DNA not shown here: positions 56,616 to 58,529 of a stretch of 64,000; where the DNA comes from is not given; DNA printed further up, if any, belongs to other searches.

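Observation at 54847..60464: Unusual periplasmic copper/haem gene cluster: two cupredoxin-NosD-like beta-helix lipoproteins, two PLDc_N mini-proteins, a NirK-like protein and a cytochrome c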

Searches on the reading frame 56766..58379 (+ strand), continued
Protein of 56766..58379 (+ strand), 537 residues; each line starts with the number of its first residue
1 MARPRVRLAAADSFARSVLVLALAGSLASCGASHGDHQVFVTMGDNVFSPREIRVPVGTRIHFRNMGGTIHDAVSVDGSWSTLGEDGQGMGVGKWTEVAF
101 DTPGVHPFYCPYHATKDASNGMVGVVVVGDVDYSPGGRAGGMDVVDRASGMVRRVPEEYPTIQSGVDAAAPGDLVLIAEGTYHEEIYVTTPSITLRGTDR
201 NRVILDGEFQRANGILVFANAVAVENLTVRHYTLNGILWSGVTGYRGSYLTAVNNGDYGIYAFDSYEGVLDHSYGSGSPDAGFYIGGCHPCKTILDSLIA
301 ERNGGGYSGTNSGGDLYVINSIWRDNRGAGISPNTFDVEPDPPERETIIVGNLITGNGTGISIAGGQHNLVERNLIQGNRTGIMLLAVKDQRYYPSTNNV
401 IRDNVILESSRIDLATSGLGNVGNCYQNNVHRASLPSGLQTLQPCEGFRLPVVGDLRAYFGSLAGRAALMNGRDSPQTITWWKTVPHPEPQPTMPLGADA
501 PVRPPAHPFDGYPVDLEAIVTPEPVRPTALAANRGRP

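Call 27: predict_structure(alignment_id=A2)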
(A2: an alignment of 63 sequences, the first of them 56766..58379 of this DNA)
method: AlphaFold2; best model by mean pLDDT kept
length: 537 residues; sequences in the alignment: 63
mean_pLDDT: 90.7   pTM: 0.86
mean pLDDT of the five models: 90.7, 89.9, 89.2, 89.2, 89.0
residues with pLDDT >= 90: 408; 70-90: 81; 50-70: 40; < 50: 8
segments of 3 or more residues with pLDDT < 50: 1-3
pLDDT, mean of each block of 10 residues (from residue 1): 52 84 82 65 88 94 88 96 89 92 97 90 95 70 94 98 97 99 96 98 97 95 99 96 97 96 96 97 94 98 95 95 97 75 84 98 95 98 93 92 97 95 97 96 96 89 82 74 95 98 97 97 77 52
secondary structure, 60 per line:
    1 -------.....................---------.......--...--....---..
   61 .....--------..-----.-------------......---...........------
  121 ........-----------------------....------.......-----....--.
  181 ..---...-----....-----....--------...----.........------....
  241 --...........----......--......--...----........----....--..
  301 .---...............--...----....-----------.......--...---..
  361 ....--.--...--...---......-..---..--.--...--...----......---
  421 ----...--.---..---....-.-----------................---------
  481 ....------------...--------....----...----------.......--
elements in order: H8-28 E38-44 E47-49 E52-55 E59-65 E95-100 E104-114 E121-128 E152-155 H162-168 E174-177 E180-182 E186-188 E194-197 E203-206 E215-217 E222-230 E237-240 E243-253 E258-263 E266-271 E274-276 E281-288 E293-296 E299-301 E305-319 E322-324 E329-332 E344-350 E353-355 E359-364 E370-372 E375-377 E381-386 E400-402 E405-407 E412-417 E425-427 H439-442 H456-471 H481-484 H508-511 H529-535

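Call 29: fold_search(model_id=the predicted structure, library=pdb)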
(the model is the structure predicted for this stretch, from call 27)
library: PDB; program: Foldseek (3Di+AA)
matches with E <= 10: 1087; with E <= 0.001: 153
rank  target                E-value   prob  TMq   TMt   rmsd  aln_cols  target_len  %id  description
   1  2pyg_B                5.0e-10  1.00  0.41  0.56   7.1       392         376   14  Azotobacter vinelandii Mannuronan C-5 epimerase AlgE4 A-module (released 2008-05-27)
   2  2pyh_B                1.4e-09  1.00  0.41  0.57   7.2       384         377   16  Azotobacter vinelandii Mannuronan C-5 epimerase AlgE4 A-module complexed with mannuronan trisaccharide (released 2008-05-27)
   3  2pyh_A                6.2e-09  1.00  0.39  0.54   7.4       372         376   15  Azotobacter vinelandii Mannuronan C-5 epimerase AlgE4 A-module complexed with mannuronan trisaccharide (released 2008-05-27)
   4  2pyg_A                6.5e-09  1.00  0.40  0.56   8.2       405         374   15  Azotobacter vinelandii Mannuronan C-5 epimerase AlgE4 A-module (released 2008-05-27)
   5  5lw3                  1.2e-08  1.00  0.40  0.55   4.4       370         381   15  Azotobacter vinelandii Mannuronan C-5 epimerase AlgE6 A-module (released 2017-10-25)
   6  8jaz_A                4.4e-07  1.00  0.38  0.42   5.9       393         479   14  Structure of the alginate epimerase/lyase complexed with di-mannuronic acid (released 2024-05-08)
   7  7o7a_A                4.4e-07  1.00  0.33  0.41   8.3       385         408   12  Structure of the PL6 family alginate lyase Pedsa0632 from Pseudopedobacter saltans (released 2021-07-28)
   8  8ja4                  6.6e-07  1.00  0.41  0.46   7.5       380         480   14  Structure of the alginate epimerase/lyase (released 2024-05-08)
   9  7o7a_B                9.6e-07  1.00  0.35  0.44   7.5       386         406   14  Structure of the PL6 family alginate lyase Pedsa0632 from Pseudopedobacter saltans (released 2021-07-28)
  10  1ofm_A                1.4e-06  1.00  0.31  0.34  16.2       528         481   11  CRYSTAL STRUCTURE OF CHONDROITINASE B COMPLEXED TO CHONDROITIN 4-SULFATE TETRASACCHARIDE (released 2004-04-19)
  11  7chu_A                3.0e-06  1.00  0.41  0.42   4.8       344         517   12  Geobacillus virus E2 - ORF18 (released 2021-04-14)
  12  1ru4                  3.0e-06  1.00  0.29  0.37  13.2       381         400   14  Crystal structure of pectate lyase Pel9A (released 2004-04-13)
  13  7o77                  3.1e-06  1.00  0.35  0.27   7.6       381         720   14  Structure of the PL6 family alginate lyase Patl3640 from Pseudoalteromonas atlantica T6c (released 2021-07-28)
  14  8bwk_A                4.0e-06  1.00  0.30  0.24   8.9       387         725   15  Metagenomic derived PL6 alginate lyase (released 2023-12-20)
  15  6k0q_A                4.7e-06  1.00  0.28  0.27  19.0       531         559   12  Catalytic domain of GH87 alpha-1,3-glucanase D1068A in complex with nigerose (released 2019-12-25)
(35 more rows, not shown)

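Call 45: search_protein_families(library=pfam, proteins=[L010:6291-7586:-, L010:5713-6111:+, L010:6267-6728:+, L010:4615-5622:-, L010:11296-11886:+, L010:11993-12388:-, L010:12665-13015:-, L010:13404-13808:-, L010:13786-14220:+, L010:14545-15093:+], max_evalue=0.001)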
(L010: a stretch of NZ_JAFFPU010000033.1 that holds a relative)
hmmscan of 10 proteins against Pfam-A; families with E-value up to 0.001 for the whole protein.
L010:6291-7586:- (431 aa): 5 families
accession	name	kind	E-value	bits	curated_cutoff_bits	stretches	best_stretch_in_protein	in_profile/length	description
PF20969.2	MASE11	-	6.9e-35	120.9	27.3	1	28-190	2-168/168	MASE11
PF07568.18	HisKA_2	-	1.4e-20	73.6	22.3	1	238-313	1-76/76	Histidine kinase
PF02518.31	HATPase_c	-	2.8e-09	37.8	26.4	1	340-428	7-106/111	Histidine kinase-, DNA gyrase B-, and HSP90-like ATPase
PF13581.12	HATPase_c_2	-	3.1e-07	30.9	27.4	1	329-414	22-113/127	Histidine kinase-like ATPase domain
PF07536.20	HWE_HK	-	0.00021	22.4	22.8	1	238-290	1-51/83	HWE histidine kinase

L010:5713-6111:+ (132 aa): 0 families

L010:6267-6728:+ (153 aa): 0 families

L010:4615-5622:- (335 aa): 2 families
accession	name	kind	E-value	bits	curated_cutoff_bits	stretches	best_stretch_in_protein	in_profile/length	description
PF18935.5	DUF5683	-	0.00012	22.6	26.7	1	151-282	3-112/151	Family of unknown function (DUF5683)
PF03477.21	ATP-cone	-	0.00031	21.7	25.8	1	58-134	6-85/88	ATP cone domain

L010:11296-11886:+ (196 aa): 3 families
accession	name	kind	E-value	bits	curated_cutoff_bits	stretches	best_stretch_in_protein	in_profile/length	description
PF02630.20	SCO1-SenC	-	4.5e-35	121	22.8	1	43-174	5-133/134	SCO1/SenC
PF00578.27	AhpC-TSA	-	0.00075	19.9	26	1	42-121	8-85/124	AhpC/TSA family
PF13905.12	Thioredoxin_8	-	0.00079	20.2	27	0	59-133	1-69/94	Thioredoxin-like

L010:11993-12388:- (131 aa): 0 families

L010:12665-13015:- (116 aa): 1 family
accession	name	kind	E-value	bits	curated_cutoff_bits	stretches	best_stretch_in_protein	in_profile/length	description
PF04342.18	DMT_6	-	6.5e-41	139.3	25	1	4-109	2-104/104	Putative member of DMT superfamily (DUF486)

L010:13404-13808:- (134 aa): 2 families
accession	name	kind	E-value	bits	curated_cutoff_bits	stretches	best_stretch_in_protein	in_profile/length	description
PF00011.27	HSP20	-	2.8e-18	66.3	20.8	1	37-131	3-101/102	Hsp20/alpha crystallin family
PF17886.7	ArsA_HSP20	-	2.3e-07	30.7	22.5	1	42-78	3-39/63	HSP20-like domain found in ArsA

L010:13786-14220:+ (144 aa): 0 families

L010:14545-15093:+ (182 aa): 0 families
